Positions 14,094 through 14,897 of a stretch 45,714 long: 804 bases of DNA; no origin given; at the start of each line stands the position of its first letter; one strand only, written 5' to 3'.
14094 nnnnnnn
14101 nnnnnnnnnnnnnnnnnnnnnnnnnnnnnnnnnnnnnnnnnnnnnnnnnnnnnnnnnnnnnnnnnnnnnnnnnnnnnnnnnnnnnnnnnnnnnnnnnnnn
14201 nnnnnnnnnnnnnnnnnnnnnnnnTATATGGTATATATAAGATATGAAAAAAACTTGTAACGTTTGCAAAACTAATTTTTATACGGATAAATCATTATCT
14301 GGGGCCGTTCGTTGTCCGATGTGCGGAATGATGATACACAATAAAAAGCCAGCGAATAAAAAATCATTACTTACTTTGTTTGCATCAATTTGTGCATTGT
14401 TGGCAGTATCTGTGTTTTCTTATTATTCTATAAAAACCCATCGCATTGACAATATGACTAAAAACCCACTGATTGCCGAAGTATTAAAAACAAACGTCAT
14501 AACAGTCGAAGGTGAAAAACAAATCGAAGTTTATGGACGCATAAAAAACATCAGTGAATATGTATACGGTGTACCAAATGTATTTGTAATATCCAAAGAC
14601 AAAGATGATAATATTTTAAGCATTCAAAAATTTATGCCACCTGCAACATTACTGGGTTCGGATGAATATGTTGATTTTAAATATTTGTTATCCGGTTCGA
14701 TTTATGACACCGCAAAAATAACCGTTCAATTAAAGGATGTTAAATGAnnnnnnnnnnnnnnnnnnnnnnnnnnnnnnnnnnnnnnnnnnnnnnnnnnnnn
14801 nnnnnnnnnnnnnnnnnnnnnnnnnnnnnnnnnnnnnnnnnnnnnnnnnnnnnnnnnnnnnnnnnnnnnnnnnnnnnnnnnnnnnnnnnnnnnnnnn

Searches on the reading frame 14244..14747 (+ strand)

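Call 28: search_protein_families(library=pfam, proteins=[window:14244-14747:+], max_evalue=0.01)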
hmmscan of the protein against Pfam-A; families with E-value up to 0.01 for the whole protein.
window:14244-14747:+ (167 aa): 0 families

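Call 61: search_protein_families(library=ncbifam, proteins=[window:14244-14747:+], max_evalue=0.05)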
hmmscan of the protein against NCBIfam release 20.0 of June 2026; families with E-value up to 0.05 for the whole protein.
window:14244-14747:+ (167 aa): 6 families
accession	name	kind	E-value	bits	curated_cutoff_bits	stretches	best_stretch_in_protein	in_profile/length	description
NF001606.0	PRK00398.1-3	equivalog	0.016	15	72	1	4-31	4-29/44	DNA-directed RNA polymerase subunit P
TIGR04104.1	cxxc_20_cxxc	subfamily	0.021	15.1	45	1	4-63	2-67/93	TIGR04104 family putative zinc finger protein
TIGR02098.1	MJ0042_CXXC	domain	0.021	14.5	20.9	0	1-31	1-35/38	MJ0042-type zinc finger domain-containing protein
NF004487.0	PRK05815.3-5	equivalog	0.021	14.2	224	1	36-117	21-100/269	F0F1 ATP synthase subunit A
NF001607.0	PRK00398.1-4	equivalog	0.036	13.8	89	0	5-34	12-41/53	DNA-directed RNA polymerase subunit P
NF001644.0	PRK00420.1-1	equivalog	0.039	14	176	0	2-81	23-95/119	hypothetical protein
